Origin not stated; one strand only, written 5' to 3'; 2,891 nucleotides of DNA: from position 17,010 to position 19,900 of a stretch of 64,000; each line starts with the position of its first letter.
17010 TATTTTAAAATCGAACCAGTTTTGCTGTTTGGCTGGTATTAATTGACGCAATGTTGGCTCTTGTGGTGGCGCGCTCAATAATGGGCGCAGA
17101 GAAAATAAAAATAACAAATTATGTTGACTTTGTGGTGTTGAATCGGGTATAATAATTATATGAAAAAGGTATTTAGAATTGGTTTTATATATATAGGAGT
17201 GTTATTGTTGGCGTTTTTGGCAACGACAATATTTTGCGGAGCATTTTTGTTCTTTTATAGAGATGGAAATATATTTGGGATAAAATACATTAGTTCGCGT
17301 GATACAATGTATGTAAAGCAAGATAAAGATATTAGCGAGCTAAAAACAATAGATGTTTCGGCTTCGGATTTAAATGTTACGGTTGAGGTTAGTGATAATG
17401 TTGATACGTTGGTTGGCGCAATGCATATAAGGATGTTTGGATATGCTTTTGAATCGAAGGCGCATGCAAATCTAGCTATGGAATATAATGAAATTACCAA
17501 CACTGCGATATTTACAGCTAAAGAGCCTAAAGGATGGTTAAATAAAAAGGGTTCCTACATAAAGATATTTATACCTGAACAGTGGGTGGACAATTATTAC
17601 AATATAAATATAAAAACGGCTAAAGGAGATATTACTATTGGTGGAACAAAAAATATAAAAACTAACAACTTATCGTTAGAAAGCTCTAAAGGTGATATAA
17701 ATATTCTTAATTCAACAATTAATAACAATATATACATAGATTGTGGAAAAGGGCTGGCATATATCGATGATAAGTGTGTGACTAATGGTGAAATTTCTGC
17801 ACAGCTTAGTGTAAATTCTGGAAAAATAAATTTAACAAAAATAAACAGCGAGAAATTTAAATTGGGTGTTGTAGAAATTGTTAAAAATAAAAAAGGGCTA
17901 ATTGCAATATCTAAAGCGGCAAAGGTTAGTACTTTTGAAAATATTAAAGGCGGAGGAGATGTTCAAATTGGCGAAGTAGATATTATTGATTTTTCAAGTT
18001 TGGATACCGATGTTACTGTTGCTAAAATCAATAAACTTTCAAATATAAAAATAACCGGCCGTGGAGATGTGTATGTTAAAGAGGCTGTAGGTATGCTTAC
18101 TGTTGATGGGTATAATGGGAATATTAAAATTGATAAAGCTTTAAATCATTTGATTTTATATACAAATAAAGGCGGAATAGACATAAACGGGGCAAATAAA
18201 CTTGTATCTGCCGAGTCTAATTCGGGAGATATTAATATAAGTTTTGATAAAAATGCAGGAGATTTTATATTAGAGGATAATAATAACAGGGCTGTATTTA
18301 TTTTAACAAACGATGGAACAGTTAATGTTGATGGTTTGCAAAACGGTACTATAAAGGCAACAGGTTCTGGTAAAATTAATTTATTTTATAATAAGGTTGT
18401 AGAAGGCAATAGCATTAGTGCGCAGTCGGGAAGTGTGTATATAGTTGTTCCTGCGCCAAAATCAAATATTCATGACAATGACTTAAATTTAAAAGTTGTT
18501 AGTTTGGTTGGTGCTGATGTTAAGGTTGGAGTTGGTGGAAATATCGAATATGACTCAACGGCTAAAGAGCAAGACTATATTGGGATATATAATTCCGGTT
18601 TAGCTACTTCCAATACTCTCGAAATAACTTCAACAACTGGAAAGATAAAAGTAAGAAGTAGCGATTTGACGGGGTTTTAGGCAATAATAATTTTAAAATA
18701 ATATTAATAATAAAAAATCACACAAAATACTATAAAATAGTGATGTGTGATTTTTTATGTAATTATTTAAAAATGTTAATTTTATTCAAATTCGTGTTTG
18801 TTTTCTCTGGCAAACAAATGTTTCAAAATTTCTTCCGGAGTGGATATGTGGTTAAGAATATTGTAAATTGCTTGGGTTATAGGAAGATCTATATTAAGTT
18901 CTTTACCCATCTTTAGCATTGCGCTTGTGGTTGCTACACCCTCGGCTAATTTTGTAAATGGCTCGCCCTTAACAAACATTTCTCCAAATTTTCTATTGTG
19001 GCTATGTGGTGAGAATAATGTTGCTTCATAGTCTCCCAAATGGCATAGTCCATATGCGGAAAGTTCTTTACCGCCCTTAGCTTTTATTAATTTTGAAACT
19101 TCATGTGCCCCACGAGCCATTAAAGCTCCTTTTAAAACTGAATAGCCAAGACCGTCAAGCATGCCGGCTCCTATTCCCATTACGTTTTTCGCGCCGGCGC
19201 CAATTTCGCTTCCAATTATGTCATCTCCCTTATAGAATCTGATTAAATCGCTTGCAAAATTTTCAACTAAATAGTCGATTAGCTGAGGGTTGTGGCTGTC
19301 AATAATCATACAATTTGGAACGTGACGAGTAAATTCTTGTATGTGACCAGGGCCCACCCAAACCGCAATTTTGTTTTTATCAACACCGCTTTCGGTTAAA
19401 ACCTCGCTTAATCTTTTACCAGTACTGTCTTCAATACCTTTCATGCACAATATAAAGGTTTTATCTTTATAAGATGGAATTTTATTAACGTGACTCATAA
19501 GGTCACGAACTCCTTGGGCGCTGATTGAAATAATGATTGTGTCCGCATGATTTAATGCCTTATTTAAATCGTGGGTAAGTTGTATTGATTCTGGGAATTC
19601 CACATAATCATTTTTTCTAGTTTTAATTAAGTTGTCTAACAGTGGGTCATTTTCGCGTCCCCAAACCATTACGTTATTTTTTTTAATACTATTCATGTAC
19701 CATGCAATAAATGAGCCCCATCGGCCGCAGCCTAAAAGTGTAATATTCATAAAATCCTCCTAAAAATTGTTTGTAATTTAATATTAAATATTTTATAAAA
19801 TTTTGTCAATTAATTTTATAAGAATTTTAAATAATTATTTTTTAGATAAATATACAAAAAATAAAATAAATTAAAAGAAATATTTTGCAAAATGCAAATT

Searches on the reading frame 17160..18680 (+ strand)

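Call 11: search_protein_families(library=pfam, proteins=[window:17160-18680:+])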
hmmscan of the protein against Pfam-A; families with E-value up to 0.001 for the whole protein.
window:17160-18680:+ (506 aa): 0 families

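Call 85: search_protein_families(library=ncbifam, proteins=[window:17160-18680:+], max_evalue=0.01)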
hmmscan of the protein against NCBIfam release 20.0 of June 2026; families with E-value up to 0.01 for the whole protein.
window:17160-18680:+ (506 aa): 1 family
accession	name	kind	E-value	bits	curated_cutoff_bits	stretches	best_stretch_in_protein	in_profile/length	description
NF049997.1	LiaG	equivalog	3.5e-06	26.4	285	1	1-228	1-194/286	LiaG family protein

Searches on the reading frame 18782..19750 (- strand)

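Call 11: search_protein_families(library=pfam, proteins=[window:18782-19750:-])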
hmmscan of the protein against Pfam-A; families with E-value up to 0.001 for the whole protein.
window:18782-19750:- (322 aa): 4 families
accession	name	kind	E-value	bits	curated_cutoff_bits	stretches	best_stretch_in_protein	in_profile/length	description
PF07479.19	NAD_Gly3P_dh_C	-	2e-34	119.3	25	1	177-309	1-141/142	NAD-dependent glycerol-3-phosphate dehydrogenase C-terminus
PF01210.29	NAD_Gly3P_dh_N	-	2.6e-26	92.9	23.1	1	2-156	1-156/158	NAD-dependent glycerol-3-phosphate dehydrogenase N-terminus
PF20618.3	GPD_NAD_C_bact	-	7.3e-07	30.1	27.6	1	236-295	1-66/66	Bacterial GPD, NAD-dependent C-terminal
PF01488.26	Shikimate_DH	-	0.00018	22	24.3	0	2-95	14-102/138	Shikimate / quinate 5-dehydrogenase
